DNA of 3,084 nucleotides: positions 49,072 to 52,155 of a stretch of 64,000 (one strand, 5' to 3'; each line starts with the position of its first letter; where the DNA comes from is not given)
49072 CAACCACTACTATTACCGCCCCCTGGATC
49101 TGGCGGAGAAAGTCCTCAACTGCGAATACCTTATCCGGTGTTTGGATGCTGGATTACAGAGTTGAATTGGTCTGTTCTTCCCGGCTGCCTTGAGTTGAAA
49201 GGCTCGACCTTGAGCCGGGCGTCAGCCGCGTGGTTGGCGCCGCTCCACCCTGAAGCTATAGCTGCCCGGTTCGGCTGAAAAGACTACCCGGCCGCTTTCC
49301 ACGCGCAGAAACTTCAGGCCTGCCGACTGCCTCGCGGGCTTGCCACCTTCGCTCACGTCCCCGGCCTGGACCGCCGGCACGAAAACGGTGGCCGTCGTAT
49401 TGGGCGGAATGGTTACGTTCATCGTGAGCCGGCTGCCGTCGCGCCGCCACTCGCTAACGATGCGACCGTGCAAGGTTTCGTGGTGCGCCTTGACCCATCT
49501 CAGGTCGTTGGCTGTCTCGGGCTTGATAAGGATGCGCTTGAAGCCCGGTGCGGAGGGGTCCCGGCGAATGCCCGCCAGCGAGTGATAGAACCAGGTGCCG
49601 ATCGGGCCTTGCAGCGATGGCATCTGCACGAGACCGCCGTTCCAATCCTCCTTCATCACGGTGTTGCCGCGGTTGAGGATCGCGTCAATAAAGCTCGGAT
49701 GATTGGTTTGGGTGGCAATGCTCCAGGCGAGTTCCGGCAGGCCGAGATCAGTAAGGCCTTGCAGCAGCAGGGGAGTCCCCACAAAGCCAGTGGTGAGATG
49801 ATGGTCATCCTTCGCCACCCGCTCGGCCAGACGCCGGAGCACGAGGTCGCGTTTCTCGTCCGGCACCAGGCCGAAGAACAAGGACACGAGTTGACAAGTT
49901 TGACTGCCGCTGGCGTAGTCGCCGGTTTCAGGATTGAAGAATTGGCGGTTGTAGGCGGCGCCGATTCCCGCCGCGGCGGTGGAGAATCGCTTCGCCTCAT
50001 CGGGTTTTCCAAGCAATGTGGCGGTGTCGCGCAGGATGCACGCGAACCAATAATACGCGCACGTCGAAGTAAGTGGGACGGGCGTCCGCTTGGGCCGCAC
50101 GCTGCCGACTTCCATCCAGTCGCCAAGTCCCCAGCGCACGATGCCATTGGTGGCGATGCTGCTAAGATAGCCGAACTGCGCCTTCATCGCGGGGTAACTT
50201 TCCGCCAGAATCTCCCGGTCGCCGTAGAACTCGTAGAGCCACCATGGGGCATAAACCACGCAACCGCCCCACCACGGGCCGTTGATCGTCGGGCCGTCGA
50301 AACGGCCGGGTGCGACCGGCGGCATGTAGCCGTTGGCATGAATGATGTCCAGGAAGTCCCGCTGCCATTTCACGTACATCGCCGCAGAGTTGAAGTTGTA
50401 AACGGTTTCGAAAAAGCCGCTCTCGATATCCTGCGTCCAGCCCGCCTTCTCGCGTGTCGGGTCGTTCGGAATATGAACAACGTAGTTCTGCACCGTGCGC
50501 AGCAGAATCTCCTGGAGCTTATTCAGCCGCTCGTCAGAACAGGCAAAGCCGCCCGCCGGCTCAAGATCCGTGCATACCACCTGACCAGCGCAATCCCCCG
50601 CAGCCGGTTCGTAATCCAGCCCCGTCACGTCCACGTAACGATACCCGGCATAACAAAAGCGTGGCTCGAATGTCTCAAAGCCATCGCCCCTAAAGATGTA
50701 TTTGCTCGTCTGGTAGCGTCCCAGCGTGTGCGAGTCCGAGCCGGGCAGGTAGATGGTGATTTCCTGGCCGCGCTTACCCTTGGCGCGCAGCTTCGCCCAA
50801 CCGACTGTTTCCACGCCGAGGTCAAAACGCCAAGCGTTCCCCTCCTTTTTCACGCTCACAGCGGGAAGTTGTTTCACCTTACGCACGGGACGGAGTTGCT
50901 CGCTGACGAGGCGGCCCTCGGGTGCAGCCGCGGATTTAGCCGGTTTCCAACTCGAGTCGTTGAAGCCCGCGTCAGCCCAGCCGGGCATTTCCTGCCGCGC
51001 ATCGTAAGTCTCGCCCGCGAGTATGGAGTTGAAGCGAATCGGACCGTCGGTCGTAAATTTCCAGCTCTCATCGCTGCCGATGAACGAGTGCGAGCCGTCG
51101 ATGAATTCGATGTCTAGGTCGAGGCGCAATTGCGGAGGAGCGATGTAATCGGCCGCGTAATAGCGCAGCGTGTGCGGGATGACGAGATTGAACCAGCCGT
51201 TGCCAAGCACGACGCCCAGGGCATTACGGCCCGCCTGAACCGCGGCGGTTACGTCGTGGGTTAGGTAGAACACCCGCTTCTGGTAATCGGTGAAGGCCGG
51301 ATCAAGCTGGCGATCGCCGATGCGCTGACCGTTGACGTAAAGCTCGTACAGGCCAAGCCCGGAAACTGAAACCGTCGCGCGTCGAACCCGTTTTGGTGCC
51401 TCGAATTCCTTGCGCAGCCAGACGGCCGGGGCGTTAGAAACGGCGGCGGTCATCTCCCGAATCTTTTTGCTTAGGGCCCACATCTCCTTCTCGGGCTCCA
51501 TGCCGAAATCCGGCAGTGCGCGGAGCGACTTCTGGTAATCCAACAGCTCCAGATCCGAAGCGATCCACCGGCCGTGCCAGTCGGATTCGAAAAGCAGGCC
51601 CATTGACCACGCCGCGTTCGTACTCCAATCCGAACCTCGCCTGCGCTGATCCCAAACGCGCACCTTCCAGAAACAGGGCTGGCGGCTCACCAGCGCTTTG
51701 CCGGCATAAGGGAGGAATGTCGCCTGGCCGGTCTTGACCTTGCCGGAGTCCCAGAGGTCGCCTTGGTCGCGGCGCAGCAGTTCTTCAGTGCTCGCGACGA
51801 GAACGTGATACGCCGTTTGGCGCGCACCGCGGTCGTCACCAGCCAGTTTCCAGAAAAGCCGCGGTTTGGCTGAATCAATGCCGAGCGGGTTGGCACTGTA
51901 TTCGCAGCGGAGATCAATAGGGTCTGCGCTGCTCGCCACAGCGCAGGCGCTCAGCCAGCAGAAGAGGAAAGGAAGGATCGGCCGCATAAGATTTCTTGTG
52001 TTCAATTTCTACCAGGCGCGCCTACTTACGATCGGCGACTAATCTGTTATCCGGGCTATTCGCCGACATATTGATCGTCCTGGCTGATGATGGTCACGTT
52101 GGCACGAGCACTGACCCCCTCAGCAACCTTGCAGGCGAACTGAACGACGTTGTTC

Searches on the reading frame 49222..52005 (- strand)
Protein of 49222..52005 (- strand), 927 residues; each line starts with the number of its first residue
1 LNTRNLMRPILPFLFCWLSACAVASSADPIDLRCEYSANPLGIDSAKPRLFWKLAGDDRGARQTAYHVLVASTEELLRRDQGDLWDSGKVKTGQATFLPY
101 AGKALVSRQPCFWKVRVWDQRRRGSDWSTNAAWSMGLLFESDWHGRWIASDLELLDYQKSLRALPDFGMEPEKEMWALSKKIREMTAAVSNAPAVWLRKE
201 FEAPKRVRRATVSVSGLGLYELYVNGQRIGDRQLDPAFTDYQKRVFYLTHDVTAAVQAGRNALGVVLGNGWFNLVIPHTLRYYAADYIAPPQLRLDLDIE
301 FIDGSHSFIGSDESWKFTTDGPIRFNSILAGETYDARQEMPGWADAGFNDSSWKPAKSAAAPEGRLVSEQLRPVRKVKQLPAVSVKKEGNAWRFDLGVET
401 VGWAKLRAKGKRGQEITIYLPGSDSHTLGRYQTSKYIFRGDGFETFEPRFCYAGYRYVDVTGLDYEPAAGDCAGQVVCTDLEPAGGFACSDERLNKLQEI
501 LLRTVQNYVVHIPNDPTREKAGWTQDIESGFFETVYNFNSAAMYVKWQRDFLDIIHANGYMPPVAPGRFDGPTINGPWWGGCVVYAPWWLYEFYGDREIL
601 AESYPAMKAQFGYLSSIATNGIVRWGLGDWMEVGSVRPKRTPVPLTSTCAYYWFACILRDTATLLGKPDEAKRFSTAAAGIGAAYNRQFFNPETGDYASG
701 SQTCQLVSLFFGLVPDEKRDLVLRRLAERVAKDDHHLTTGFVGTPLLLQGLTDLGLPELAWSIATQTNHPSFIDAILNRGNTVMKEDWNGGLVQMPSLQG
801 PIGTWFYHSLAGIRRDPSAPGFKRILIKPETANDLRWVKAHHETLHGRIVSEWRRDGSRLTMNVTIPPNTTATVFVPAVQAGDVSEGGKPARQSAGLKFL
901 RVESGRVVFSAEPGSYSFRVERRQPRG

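Call 35: search_protein_families(library=pfam, proteins=[window:49222-52005:-])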
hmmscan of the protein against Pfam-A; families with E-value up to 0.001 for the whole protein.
window:49222-52005:- (927 aa): 5 families
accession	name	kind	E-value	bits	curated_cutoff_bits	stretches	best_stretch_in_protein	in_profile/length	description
PF17389.8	Bac_rhamnosid6H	-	9.2e-70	236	24.5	1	484-808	3-337/339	Bacterial alpha-L-rhamnosidase 6 hairpin glycosidase domain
PF08531.16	Bac_rhamnosid_N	-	8.7e-54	182.4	25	1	205-377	1-171/172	Alpha-L-rhamnosidase N-terminal domain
PF25788.1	Ig_Rha78A_N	-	6.1e-36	123.3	27.4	1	30-138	2-104/105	Rha78A-like, N-terminal immunoglobulin domain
PF17390.7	Bac_rhamnosid_C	-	1.4e-21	76.6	22.1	1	812-886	1-73/78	Bacterial alpha-L-rhamnosidase C-terminal domain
PF05592.18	Bac_rhamnosid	-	4.3e-12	46.3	22.2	1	389-475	5-99/102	Bacterial alpha-L-rhamnosidase concanavalin-like domain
